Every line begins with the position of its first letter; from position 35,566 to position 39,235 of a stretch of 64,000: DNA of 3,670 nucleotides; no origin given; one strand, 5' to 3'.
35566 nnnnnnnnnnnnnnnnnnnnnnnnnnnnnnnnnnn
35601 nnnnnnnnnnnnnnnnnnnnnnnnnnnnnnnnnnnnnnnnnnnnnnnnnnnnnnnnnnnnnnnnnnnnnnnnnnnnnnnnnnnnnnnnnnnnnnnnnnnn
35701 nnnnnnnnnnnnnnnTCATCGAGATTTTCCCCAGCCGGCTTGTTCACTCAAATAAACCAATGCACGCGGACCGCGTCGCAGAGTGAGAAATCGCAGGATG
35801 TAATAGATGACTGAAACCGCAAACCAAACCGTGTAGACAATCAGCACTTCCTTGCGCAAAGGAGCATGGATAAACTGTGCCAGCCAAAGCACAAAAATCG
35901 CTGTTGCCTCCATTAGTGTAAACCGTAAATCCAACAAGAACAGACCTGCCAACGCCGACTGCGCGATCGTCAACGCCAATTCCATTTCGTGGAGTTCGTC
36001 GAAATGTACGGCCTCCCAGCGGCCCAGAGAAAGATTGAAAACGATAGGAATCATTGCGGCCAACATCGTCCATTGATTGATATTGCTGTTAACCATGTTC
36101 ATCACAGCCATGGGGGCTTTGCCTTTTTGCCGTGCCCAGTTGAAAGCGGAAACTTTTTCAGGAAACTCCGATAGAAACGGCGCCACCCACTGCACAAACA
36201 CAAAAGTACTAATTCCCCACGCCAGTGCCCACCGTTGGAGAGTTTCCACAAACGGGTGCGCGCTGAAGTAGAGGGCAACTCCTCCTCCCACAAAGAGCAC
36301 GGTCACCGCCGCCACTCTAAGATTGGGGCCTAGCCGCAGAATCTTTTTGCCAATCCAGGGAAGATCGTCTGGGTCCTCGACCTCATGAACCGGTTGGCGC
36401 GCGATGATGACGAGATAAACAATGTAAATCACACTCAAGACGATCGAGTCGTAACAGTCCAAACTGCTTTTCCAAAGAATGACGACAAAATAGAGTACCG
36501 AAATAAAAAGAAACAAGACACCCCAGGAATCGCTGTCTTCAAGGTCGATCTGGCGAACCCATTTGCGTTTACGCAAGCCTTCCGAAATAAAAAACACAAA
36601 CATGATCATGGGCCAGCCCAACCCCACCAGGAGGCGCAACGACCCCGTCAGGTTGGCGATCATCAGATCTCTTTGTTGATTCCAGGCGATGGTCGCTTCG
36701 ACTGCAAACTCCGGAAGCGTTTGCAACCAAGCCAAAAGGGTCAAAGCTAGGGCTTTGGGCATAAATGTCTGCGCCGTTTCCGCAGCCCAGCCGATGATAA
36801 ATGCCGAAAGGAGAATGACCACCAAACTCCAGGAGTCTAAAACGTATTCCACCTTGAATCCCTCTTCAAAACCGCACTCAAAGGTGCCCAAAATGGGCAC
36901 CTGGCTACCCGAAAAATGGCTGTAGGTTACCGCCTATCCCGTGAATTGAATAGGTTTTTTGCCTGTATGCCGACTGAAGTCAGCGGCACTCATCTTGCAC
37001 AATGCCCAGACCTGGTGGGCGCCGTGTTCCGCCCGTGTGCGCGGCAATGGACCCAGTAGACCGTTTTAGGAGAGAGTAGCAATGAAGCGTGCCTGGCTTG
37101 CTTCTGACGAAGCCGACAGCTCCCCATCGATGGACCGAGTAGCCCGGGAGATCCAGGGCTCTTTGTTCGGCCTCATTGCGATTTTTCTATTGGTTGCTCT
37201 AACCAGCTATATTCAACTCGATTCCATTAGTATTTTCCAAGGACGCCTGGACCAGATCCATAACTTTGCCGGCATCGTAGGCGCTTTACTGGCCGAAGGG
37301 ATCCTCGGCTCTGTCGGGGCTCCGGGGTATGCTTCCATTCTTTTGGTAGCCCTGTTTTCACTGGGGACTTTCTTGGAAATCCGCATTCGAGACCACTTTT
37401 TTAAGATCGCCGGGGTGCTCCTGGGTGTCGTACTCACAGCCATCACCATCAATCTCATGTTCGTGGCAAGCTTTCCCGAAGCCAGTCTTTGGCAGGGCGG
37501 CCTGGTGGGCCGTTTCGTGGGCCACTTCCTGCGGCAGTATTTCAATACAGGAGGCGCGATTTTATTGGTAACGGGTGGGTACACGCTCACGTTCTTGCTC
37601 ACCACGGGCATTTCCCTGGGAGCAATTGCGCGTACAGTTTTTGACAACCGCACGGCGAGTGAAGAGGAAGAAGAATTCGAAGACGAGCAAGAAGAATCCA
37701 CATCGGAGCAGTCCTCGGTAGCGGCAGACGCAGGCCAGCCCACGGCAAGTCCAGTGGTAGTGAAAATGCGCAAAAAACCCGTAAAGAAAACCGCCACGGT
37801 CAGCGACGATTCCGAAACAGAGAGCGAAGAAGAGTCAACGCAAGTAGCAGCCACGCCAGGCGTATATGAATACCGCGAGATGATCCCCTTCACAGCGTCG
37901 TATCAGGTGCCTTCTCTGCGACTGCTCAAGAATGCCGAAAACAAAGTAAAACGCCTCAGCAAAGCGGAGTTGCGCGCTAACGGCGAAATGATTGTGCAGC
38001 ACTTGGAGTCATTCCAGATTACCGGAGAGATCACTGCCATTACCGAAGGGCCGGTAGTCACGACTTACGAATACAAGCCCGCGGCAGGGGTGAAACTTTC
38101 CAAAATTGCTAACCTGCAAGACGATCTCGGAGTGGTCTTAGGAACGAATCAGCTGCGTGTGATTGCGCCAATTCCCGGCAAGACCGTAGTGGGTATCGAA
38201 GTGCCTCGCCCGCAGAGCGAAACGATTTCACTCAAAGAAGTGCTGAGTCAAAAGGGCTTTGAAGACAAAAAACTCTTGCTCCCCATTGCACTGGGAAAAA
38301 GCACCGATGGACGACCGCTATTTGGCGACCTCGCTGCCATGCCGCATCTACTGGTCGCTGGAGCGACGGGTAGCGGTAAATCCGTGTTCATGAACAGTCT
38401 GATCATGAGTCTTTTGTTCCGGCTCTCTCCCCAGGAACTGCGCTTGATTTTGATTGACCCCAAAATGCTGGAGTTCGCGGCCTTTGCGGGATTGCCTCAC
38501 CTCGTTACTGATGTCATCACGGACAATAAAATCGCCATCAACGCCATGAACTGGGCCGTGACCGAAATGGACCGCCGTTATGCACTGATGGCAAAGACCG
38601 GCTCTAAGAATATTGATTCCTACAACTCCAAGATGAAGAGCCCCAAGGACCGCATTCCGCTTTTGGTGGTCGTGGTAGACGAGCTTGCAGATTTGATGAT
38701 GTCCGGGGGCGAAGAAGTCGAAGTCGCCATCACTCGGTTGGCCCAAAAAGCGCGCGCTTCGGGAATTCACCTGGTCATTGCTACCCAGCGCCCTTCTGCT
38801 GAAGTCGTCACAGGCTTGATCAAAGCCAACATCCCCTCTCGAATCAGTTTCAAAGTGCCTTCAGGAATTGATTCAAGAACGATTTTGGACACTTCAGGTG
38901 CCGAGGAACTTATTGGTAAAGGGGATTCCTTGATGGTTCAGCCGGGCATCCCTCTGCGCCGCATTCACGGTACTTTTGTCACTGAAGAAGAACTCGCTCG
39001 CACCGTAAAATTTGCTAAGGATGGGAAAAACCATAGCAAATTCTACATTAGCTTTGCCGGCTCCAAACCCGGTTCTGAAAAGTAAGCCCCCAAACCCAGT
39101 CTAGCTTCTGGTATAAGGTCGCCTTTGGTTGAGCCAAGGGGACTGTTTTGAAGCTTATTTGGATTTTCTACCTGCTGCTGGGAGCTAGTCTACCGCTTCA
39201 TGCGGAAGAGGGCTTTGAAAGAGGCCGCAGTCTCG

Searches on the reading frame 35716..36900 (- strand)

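Call 69: search_protein_families(library=pfam, proteins=[window:35716-36900:-], max_evalue=0.00001)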
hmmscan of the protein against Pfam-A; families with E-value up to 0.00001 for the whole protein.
window:35716-36900:- (394 aa): 1 family
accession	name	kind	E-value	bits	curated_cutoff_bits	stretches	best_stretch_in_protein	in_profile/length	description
PF01699.29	Na_Ca_ex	-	2.6e-23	83.1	24.9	2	25-166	9-149/151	Sodium/calcium exchanger protein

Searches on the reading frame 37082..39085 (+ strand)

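Call 69: search_protein_families(library=pfam, proteins=[window:37082-39085:+], max_evalue=0.00001)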
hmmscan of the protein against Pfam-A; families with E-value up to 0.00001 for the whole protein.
window:37082-39085:+ (667 aa): 3 families
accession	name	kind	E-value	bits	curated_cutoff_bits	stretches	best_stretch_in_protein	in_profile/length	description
PF01580.24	FtsK_SpoIIIE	-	9.9e-62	208.7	24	1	384-572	2-220/221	FtsK/SpoIIIE family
PF17854.6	FtsK_alpha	-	3.6e-29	101.4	22.9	1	277-375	2-100/101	FtsK alpha domain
PF13491.11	FtsK_4TM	-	1.3e-19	70.9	23.1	1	19-185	2-169/171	4TM region of DNA translocase FtsK/SpoIIIE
